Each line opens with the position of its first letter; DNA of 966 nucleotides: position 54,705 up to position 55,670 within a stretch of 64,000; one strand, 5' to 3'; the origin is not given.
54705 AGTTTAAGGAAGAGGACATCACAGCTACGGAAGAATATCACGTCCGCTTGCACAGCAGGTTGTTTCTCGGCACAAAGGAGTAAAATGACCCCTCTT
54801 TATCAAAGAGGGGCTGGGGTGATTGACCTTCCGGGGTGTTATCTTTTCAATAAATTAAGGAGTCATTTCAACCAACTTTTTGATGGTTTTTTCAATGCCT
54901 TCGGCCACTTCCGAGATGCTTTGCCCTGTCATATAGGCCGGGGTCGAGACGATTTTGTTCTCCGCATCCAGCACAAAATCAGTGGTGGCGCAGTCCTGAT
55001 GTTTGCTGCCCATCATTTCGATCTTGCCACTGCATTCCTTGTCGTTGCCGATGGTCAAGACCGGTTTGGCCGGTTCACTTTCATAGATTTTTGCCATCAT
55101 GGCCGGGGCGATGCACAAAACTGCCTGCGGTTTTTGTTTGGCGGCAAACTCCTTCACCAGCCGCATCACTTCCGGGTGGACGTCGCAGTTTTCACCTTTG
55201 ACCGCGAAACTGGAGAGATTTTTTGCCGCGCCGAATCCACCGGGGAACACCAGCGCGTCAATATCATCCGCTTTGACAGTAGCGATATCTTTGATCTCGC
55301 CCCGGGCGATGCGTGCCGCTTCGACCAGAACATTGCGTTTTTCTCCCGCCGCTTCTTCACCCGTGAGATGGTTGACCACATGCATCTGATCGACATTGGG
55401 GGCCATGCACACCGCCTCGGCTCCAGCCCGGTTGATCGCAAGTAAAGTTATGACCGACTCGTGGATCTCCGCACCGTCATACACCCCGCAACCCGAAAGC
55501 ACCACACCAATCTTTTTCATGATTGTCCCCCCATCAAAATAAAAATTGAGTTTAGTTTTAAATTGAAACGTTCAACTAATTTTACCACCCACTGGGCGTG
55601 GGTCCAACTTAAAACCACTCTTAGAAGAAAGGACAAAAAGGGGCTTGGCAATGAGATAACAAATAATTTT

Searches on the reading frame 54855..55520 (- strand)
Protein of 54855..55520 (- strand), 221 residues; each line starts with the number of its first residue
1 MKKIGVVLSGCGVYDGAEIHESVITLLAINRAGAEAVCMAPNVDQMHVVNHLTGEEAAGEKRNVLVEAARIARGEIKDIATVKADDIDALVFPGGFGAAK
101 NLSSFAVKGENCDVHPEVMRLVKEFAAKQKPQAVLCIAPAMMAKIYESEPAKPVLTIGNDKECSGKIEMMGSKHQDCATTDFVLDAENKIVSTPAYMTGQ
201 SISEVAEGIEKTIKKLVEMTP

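Call 42: search_protein_families(library=ncbifam, proteins=[window:54855-55520:-], max_evalue=0.00001)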
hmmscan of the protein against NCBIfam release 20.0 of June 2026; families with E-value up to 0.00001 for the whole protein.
window:54855-55520:- (221 aa): 2 families
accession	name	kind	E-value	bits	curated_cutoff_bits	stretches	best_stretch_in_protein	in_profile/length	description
NF008747.0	PRK11780.1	equivalog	2.8e-99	331.5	180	1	1-220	1-217/218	isoprenoid biosynthesis glyoxalase ElbB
TIGR01383.1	not_thiJ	equivalog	2.7e-06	27.2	131.25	0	15-145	8-112/180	DJ-1 family glyoxalase III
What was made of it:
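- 54855..55520 (-): Flank: elbB (glyoxalase ElbB). NF008747, 331 bits, cutoff 180 (call 42).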
